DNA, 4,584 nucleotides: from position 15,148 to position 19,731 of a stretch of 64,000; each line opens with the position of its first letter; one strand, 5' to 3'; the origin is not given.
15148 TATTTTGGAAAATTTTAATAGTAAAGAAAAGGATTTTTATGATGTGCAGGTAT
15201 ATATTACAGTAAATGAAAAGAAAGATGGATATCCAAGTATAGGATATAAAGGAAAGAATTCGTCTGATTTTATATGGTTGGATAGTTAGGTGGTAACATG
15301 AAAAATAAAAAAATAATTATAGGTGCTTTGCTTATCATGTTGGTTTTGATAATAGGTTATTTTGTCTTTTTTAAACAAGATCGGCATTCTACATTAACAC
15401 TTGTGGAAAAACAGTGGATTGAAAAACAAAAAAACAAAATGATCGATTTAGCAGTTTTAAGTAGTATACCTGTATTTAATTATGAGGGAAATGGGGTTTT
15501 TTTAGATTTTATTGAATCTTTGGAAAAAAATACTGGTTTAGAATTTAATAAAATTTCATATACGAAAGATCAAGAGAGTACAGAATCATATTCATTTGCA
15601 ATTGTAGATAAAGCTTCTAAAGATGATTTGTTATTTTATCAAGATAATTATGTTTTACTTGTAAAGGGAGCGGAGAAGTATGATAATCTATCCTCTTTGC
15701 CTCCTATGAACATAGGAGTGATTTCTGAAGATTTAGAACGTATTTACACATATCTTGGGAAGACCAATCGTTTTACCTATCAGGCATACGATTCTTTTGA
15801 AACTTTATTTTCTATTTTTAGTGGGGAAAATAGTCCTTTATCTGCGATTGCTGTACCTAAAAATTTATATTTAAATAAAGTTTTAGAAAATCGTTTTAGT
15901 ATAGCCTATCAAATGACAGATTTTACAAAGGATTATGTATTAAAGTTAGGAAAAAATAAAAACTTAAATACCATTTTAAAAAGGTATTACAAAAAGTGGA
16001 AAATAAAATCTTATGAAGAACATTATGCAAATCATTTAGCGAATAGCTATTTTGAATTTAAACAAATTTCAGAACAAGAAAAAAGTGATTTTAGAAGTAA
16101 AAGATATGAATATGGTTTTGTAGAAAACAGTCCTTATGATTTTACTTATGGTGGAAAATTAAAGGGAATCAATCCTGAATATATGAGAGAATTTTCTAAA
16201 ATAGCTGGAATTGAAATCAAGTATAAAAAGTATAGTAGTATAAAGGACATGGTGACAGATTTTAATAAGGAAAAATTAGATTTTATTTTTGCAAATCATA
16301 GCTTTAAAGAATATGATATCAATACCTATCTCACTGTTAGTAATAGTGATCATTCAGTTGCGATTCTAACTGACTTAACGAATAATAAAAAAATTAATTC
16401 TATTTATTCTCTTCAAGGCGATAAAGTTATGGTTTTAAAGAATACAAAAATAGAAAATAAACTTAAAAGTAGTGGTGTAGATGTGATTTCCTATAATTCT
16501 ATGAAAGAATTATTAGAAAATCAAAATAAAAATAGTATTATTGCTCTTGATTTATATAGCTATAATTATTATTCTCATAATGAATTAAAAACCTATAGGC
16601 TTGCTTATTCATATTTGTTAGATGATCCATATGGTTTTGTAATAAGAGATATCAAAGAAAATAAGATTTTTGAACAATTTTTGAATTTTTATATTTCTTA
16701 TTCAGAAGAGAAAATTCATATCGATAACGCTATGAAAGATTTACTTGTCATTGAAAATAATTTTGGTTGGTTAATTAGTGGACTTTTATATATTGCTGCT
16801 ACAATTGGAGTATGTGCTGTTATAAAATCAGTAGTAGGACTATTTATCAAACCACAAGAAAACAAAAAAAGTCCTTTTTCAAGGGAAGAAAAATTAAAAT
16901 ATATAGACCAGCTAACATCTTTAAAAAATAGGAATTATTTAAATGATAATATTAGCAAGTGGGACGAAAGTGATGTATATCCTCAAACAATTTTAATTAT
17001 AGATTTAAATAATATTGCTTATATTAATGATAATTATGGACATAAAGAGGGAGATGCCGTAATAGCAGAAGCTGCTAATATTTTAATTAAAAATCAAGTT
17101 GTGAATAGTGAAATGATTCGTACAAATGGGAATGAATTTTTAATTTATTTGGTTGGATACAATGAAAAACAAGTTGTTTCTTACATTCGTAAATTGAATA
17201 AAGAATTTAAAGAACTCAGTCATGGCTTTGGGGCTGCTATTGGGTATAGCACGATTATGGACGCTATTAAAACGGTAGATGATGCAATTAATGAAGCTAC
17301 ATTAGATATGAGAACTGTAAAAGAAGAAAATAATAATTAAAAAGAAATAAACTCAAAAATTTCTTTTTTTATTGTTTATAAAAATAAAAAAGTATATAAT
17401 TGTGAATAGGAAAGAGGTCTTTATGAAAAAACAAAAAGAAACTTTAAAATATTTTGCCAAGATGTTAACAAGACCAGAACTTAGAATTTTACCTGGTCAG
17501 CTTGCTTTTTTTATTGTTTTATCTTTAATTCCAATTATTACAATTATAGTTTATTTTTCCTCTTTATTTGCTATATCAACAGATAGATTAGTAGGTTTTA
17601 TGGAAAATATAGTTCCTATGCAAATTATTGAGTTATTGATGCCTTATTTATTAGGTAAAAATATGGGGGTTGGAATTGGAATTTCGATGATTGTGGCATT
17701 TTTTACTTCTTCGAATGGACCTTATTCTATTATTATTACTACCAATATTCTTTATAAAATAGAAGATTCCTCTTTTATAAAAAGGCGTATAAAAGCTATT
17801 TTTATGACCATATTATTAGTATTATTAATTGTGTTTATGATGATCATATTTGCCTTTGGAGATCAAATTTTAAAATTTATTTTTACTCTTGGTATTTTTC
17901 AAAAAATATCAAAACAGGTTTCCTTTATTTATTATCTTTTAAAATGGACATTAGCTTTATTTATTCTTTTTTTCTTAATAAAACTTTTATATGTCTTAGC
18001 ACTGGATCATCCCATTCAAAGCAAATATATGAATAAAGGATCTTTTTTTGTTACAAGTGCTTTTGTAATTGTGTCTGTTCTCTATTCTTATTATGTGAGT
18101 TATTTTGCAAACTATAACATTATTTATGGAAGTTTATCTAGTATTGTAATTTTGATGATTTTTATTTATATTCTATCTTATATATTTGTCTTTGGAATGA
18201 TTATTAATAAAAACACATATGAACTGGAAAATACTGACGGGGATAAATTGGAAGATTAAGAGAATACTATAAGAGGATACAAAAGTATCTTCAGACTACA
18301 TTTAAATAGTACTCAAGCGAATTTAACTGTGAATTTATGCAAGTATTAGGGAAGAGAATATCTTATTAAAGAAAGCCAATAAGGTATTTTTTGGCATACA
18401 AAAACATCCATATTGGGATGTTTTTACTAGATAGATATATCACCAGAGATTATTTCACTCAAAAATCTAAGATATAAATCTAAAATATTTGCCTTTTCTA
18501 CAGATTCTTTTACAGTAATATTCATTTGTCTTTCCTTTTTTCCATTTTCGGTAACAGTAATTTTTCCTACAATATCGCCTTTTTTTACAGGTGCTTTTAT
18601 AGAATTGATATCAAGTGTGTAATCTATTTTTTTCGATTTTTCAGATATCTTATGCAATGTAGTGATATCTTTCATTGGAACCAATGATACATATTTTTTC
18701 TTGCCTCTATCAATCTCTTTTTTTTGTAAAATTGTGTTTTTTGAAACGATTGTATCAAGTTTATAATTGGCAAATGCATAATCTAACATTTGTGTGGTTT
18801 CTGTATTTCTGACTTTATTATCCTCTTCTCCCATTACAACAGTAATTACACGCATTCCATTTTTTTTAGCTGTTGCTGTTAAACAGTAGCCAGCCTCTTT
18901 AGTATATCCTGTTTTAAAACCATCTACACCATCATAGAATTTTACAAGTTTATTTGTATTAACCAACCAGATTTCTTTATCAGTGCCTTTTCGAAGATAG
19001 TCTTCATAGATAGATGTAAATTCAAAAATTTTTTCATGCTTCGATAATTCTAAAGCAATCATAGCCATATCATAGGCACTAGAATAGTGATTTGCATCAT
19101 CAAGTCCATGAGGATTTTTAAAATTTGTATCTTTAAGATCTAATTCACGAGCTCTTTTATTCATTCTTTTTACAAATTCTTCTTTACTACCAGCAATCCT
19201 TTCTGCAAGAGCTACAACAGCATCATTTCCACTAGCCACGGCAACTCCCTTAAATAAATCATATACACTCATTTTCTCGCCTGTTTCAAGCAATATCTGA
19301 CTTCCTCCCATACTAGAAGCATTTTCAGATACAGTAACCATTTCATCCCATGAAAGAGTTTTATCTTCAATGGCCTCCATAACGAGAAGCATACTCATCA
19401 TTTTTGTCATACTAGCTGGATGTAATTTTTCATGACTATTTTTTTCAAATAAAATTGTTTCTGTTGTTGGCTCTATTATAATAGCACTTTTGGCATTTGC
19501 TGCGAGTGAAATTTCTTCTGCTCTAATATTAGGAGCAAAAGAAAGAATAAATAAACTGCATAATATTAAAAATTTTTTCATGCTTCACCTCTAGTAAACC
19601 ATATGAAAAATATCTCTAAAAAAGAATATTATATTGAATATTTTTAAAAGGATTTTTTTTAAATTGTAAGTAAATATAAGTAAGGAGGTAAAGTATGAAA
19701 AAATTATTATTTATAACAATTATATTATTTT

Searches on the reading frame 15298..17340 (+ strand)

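Call 31: search_protein_families(library=pfam, proteins=[window:15298-17340:+], max_evalue=0.00001)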
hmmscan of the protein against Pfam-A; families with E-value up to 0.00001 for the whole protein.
window:15298-17340:+ (680 aa): 1 family
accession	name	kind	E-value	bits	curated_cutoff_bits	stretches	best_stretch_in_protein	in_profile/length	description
PF00990.26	GGDEF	-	4.9e-20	72.4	23.8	1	535-680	2-160/161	Diguanylate cyclase, GGDEF domain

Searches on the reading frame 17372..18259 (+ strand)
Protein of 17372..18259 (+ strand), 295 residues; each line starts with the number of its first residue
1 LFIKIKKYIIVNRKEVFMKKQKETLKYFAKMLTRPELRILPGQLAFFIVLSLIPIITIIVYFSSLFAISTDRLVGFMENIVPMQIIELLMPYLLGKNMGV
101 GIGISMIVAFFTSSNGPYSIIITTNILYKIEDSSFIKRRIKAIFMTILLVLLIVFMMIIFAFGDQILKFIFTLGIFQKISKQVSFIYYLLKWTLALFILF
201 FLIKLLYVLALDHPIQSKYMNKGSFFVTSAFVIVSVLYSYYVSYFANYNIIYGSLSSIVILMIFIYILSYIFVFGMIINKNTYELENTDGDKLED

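Call 31: search_protein_families(library=pfam, proteins=[window:17372-18259:+], max_evalue=0.00001)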
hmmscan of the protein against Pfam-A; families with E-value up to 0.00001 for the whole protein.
window:17372-18259:+ (295 aa): 1 family
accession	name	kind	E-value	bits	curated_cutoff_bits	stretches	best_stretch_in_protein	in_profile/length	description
PF03631.20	Virul_fac_BrkB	-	7.6e-41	140.9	33.7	1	42-280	10-253/259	Virulence factor BrkB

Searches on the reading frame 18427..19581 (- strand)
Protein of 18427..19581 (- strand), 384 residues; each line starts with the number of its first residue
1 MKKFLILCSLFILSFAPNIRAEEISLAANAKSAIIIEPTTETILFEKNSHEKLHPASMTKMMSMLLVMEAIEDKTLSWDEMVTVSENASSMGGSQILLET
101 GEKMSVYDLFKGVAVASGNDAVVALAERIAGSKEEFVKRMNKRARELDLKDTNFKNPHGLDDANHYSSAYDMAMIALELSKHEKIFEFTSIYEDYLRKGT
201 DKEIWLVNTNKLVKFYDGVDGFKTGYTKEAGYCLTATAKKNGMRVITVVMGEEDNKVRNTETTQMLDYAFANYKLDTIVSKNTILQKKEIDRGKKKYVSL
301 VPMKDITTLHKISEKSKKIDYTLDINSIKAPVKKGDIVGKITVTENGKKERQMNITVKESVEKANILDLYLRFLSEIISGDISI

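Call 31: search_protein_families(library=pfam, proteins=[window:18427-19581:-], max_evalue=0.00001)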
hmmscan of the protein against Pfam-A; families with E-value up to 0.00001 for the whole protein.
window:18427-19581:- (384 aa): 3 families
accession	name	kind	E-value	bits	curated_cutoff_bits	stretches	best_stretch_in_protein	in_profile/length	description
PF00768.25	Peptidase_S11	-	1e-83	280.9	27.6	1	27-252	9-237/239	D-alanyl-D-alanine carboxypeptidase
PF07943.18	PBP5_C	-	3.4e-14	53.2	21.2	1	273-363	1-91/91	Penicillin-binding protein 5, C-terminal domain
PF13354.11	Beta-lactamase2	-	3.1e-13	50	22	1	45-181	13-148/214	Beta-lactamase enzyme family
